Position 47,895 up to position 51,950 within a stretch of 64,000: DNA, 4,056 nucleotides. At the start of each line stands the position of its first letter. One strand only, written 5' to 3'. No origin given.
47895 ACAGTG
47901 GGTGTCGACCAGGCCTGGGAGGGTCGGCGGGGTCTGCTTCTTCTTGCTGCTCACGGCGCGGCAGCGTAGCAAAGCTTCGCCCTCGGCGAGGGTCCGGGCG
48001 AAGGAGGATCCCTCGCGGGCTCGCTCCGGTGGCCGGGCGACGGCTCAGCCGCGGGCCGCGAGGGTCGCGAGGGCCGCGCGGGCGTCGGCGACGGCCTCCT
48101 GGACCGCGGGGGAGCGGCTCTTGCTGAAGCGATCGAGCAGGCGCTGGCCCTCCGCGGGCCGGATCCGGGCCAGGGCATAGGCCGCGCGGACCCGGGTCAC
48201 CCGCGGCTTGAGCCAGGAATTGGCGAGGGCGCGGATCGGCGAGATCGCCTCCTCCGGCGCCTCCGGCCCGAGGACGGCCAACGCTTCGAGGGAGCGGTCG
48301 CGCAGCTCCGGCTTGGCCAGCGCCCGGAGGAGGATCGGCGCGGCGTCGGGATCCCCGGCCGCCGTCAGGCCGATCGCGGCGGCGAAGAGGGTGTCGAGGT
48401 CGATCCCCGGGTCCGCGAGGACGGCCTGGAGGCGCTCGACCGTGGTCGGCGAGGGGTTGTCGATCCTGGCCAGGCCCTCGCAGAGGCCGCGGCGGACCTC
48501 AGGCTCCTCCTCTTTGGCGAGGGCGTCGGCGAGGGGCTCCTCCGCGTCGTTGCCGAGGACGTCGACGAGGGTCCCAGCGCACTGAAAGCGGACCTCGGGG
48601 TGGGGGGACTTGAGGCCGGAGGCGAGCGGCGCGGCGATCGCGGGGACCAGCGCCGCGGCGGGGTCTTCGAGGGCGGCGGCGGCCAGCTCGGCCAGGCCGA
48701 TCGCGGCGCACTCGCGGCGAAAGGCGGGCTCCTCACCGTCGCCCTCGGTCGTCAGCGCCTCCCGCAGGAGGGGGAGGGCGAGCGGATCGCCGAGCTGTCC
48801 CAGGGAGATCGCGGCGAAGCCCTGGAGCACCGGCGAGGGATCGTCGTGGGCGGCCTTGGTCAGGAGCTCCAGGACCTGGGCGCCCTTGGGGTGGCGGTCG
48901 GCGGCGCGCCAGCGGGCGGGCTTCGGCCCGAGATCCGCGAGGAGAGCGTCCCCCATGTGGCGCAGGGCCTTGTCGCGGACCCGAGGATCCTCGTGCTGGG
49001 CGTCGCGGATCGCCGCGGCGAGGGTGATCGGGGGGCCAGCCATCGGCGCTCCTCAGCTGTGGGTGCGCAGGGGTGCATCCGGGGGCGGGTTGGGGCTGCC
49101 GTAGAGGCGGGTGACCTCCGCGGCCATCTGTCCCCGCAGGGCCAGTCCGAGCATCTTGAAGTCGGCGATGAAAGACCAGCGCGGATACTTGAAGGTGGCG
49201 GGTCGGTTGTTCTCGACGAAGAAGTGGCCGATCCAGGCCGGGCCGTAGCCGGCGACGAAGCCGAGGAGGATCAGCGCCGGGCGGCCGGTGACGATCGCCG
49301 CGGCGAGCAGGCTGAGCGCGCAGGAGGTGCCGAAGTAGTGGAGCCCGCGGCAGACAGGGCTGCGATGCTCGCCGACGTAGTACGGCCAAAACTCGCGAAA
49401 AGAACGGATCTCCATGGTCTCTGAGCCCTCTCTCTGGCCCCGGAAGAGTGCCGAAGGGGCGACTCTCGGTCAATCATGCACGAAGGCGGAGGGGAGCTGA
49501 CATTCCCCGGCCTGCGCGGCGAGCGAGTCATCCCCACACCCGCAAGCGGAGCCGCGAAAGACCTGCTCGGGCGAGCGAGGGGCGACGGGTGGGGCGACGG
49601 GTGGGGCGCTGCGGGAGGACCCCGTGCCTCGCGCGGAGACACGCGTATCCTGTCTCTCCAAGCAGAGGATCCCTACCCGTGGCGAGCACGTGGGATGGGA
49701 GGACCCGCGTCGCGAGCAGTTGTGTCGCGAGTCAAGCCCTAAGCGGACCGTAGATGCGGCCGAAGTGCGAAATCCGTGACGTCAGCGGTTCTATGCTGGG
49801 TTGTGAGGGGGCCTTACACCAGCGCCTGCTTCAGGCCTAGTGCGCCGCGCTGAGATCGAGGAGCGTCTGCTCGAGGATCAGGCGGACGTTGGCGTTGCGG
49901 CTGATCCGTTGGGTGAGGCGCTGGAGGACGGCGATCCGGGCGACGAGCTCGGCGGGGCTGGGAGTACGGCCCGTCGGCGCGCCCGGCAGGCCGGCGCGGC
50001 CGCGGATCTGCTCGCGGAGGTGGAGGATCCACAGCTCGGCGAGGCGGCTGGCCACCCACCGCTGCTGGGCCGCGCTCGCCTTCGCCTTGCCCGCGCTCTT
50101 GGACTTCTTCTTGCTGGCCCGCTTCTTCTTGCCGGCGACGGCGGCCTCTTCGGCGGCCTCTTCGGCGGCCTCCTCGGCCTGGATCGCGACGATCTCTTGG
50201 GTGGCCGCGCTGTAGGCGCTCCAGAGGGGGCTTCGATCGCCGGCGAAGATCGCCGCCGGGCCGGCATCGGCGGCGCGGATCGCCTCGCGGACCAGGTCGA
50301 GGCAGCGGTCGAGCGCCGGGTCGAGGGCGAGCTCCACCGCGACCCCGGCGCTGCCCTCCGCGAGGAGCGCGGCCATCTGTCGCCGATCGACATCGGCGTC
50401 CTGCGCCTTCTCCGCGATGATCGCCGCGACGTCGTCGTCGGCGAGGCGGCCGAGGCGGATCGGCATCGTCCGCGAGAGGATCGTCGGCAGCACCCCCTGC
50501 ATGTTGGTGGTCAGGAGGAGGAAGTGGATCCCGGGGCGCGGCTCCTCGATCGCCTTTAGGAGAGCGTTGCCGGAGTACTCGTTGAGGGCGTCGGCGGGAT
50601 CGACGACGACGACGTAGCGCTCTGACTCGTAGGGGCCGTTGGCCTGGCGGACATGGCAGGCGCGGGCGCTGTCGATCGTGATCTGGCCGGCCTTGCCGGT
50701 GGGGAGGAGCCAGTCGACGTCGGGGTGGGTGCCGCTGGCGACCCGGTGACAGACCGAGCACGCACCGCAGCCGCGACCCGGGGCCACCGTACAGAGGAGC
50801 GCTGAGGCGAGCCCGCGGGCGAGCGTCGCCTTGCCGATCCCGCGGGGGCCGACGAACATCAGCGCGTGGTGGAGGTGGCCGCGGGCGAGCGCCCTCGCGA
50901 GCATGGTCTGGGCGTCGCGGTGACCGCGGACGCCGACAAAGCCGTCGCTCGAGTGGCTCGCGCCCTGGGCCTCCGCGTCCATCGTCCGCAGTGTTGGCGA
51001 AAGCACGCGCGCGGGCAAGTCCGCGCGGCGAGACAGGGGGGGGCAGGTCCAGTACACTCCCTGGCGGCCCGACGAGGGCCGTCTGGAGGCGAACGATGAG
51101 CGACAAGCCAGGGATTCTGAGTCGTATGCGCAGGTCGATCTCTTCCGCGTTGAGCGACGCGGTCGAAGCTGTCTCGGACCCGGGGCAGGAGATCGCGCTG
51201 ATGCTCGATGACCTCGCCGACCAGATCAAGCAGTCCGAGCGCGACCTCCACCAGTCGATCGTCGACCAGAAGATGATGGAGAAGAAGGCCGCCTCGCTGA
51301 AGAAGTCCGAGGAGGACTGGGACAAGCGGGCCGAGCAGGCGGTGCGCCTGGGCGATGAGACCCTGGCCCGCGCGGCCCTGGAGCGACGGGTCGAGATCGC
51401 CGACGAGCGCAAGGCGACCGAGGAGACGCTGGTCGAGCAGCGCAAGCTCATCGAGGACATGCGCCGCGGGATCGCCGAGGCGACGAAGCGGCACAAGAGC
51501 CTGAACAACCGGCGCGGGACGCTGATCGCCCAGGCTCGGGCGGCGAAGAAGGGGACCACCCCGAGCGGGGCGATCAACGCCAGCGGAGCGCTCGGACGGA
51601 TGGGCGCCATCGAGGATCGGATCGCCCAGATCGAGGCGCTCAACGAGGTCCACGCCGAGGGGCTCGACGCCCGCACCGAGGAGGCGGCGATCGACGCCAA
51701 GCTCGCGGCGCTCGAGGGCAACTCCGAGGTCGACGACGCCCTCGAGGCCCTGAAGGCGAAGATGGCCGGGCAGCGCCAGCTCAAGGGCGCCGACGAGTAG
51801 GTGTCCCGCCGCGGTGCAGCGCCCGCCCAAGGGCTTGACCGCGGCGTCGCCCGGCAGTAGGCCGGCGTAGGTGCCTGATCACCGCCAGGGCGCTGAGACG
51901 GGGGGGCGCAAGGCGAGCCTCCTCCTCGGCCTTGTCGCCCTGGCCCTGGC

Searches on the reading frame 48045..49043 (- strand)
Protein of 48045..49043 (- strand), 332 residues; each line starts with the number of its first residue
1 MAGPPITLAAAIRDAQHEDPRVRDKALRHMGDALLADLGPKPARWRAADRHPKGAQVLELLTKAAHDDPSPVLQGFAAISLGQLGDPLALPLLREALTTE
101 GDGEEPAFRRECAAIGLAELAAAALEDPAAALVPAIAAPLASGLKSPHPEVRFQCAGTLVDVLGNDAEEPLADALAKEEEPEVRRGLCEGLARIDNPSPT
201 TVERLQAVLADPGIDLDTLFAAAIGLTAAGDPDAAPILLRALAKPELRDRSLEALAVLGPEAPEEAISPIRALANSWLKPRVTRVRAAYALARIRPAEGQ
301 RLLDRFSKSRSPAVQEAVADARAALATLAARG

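Call 86: search_protein_families(library=pfam, proteins=[window:48045-49043:-], max_evalue=0.0001)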
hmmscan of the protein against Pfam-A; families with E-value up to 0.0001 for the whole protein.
window:48045-49043:- (332 aa): 2 families
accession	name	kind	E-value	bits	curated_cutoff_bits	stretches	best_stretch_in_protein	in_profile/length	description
PF13646.12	HEAT_2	-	1.2e-22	80.4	27.7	2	169-256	2-88/88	HEAT repeats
PF02985.28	HEAT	-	1.7e-06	28.2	23.5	0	139-162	4-27/31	HEAT repeat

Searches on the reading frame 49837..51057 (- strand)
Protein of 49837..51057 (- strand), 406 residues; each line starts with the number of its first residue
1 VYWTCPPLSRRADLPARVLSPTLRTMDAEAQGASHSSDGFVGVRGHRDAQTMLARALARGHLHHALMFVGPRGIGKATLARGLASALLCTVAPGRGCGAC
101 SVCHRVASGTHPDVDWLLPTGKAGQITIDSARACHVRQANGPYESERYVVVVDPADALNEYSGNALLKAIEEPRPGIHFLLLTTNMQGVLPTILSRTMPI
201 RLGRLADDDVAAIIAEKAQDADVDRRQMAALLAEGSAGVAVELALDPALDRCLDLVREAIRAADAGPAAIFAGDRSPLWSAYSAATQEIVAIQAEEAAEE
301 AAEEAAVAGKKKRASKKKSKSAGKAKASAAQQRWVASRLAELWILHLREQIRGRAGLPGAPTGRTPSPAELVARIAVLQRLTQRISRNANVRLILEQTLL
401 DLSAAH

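Call 86: search_protein_families(library=pfam, proteins=[window:49837-51057:-], max_evalue=0.0001)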
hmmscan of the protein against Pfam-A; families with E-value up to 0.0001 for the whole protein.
window:49837-51057:- (406 aa): 1 family
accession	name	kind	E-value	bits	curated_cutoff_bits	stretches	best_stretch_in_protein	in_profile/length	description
PF13177.12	DNA_pol3_delta2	-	2.3e-40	138.7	27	1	46-203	2-158/161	DNA polymerase III, delta subunit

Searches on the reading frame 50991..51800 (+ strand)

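Call 86: search_protein_families(library=pfam, proteins=[window:50991-51800:+], max_evalue=0.0001)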
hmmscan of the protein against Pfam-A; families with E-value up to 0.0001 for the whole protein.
window:50991-51800:+ (269 aa): 1 family
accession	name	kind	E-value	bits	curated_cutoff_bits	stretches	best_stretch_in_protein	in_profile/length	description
PF04012.17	PspA_IM30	-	1.3e-24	87.5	33.9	1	41-257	1-218/220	PspA/IM30 family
